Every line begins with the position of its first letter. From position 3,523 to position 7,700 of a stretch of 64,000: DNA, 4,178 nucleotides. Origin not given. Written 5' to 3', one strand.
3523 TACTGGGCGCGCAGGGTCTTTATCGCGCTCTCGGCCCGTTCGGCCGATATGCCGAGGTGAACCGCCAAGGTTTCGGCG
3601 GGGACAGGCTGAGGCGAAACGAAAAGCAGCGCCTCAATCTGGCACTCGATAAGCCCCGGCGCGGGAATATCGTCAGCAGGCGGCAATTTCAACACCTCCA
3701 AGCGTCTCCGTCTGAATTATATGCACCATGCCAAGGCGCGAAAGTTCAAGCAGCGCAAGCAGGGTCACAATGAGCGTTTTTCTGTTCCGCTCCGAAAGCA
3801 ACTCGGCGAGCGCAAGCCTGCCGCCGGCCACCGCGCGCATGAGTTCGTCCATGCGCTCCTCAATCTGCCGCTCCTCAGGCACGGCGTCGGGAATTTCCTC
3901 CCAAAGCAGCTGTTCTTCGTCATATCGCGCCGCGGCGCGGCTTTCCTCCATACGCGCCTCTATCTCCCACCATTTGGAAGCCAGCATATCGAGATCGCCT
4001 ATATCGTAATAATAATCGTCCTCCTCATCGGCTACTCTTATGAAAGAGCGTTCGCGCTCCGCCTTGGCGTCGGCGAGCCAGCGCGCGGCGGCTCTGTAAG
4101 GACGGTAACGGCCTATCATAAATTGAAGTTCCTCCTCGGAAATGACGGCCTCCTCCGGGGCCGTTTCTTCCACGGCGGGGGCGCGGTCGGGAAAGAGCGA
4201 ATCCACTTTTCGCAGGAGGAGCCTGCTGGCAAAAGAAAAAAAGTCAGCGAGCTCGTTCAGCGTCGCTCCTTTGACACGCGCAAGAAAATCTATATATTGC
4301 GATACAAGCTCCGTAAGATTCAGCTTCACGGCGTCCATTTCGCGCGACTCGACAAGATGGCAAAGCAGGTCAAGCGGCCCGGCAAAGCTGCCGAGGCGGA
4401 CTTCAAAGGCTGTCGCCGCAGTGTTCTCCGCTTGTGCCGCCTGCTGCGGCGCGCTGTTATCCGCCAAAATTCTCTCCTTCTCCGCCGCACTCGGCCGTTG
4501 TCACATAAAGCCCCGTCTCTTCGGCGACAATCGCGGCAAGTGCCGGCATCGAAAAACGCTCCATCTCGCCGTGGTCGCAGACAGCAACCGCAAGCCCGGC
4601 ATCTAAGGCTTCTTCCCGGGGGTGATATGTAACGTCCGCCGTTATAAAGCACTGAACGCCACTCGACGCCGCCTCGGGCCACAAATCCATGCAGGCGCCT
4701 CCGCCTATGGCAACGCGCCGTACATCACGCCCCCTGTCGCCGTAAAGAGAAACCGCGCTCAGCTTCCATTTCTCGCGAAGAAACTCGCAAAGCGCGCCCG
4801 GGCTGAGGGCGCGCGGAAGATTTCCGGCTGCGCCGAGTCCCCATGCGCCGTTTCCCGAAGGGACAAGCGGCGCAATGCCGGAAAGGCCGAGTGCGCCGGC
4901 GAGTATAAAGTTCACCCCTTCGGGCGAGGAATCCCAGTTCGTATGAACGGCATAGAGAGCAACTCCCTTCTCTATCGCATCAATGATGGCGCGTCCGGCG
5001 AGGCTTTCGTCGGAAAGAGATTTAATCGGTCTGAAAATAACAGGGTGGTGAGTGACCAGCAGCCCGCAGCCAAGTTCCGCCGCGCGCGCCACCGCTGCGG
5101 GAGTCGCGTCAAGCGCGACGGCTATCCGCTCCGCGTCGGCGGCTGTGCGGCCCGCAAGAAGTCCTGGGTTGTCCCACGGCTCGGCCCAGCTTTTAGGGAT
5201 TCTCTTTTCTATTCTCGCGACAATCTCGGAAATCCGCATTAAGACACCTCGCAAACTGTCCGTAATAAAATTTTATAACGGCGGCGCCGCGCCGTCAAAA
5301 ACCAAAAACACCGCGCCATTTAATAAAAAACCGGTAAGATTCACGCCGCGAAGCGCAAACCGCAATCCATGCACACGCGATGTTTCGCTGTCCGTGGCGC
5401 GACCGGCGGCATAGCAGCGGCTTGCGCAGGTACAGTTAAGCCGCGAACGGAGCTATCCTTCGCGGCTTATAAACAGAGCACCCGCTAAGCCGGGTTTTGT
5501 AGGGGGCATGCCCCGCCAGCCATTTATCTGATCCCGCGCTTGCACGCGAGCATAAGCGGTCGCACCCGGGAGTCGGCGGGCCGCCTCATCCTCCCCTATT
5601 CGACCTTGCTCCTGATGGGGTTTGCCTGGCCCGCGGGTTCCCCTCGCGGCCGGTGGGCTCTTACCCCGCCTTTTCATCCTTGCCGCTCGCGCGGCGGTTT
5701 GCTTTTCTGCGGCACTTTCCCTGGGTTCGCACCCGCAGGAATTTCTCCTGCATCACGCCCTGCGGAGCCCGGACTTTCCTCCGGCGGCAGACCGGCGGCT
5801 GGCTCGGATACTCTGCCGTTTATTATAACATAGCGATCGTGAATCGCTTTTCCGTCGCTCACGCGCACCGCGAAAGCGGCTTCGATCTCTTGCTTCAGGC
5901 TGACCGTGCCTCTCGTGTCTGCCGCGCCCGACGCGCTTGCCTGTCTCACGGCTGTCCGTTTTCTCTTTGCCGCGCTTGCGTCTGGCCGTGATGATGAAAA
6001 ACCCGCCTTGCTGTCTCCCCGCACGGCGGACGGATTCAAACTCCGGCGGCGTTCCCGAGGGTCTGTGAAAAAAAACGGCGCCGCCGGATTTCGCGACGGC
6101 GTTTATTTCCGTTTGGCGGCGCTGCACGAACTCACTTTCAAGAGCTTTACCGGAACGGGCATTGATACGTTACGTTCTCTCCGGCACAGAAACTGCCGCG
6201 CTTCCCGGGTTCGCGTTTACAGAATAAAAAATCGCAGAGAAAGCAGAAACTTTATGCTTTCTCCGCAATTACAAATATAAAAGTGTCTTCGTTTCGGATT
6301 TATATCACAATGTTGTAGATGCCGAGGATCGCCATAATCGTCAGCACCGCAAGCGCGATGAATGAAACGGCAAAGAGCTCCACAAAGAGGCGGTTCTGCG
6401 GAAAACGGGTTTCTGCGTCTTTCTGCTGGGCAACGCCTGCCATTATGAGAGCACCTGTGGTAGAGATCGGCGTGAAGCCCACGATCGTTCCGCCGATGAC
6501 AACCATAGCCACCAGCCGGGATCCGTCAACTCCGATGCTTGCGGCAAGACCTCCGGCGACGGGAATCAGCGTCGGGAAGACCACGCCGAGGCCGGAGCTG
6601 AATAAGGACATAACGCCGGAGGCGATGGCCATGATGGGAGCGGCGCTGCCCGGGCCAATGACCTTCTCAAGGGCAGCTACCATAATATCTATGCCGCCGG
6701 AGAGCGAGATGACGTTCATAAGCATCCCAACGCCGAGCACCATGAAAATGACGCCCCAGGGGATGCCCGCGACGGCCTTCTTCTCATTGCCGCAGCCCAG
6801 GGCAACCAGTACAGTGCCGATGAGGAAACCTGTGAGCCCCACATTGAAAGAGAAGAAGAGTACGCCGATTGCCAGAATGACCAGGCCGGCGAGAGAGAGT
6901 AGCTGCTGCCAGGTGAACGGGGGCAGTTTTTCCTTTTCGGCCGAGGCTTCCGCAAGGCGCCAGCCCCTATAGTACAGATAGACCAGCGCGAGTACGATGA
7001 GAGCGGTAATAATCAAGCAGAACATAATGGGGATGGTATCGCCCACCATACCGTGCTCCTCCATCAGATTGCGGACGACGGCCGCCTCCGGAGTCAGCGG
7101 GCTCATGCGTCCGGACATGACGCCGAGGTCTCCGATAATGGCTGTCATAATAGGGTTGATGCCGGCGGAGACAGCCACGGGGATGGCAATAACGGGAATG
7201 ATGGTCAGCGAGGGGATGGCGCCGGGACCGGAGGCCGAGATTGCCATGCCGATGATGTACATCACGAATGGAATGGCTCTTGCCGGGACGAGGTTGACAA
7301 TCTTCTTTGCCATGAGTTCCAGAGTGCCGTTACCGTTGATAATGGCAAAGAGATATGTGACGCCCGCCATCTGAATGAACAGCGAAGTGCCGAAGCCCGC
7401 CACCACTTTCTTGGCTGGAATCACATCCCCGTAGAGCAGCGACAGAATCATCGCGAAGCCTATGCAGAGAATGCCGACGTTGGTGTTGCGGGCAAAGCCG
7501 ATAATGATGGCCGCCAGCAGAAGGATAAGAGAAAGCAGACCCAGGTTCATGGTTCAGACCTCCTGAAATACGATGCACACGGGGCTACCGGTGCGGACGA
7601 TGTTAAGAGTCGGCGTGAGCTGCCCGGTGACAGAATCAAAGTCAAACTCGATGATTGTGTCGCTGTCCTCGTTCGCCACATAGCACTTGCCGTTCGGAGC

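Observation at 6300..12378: Candidate undescribed organic-acid/lactone catabolic system: HMG/CHA aldolase + variant aconitase + LysR + lactonase + dicarboxylate carrier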

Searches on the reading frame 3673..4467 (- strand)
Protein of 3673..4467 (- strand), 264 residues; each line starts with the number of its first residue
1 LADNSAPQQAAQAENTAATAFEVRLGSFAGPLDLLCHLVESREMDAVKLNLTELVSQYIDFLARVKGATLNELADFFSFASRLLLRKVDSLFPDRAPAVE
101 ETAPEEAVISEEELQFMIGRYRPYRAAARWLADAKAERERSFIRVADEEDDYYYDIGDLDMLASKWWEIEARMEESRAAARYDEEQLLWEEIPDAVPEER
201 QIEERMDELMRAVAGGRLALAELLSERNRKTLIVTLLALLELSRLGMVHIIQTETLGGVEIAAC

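Call 90: search_protein_families(library=pfam, proteins=[window:3673-4467:-])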
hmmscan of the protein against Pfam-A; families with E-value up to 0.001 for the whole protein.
window:3673-4467:- (264 aa): 1 family
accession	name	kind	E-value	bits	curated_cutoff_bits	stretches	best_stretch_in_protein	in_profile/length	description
PF02616.19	SMC_ScpA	-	4.1e-16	60.1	24.6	1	38-261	1-229/232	Segregation and condensation protein ScpA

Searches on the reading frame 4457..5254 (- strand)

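Call 90: search_protein_families(library=pfam, proteins=[window:4457-5254:-])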
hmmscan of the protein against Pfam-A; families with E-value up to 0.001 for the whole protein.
window:4457-5254:- (265 aa): 1 family
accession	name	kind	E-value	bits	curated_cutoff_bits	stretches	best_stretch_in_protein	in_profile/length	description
PF01784.24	DUF34_NIF3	-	1.1e-65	222.2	23.4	1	6-246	1-238/256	Duf34/NIF3 (NGG1p interacting factor 3)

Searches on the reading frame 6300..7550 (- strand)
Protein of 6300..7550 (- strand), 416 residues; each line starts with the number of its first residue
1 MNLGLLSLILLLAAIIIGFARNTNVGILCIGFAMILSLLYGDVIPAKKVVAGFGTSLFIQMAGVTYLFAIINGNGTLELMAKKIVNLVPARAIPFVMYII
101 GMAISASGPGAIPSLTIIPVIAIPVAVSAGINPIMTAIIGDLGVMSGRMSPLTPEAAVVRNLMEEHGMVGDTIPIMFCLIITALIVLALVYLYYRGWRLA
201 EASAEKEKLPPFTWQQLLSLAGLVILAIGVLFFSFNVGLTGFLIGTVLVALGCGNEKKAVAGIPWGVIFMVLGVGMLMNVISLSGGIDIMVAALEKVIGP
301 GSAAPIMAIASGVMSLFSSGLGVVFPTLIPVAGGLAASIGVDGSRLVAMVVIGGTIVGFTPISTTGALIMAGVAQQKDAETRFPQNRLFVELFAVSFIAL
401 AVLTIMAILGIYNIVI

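Call 3: search_protein_families(library=pfam, proteins=[window:6300-7550:-])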
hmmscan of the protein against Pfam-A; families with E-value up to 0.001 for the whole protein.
window:6300-7550:- (416 aa): 2 families
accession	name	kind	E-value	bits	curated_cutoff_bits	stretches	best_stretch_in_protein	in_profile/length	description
PF07158.17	MatC_N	-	1.3e-22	80.9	23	1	1-146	1-147/149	Dicarboxylate carrier protein MatC N-terminus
PF03600.22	CitMHS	-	2.5e-15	56.9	31.9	1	21-352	9-335/336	Citrate transporter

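Call 4: search_protein_families(library=ncbifam, proteins=[window:6300-7550:-])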
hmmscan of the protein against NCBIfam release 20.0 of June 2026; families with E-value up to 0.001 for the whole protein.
window:6300-7550:- (416 aa): 0 families
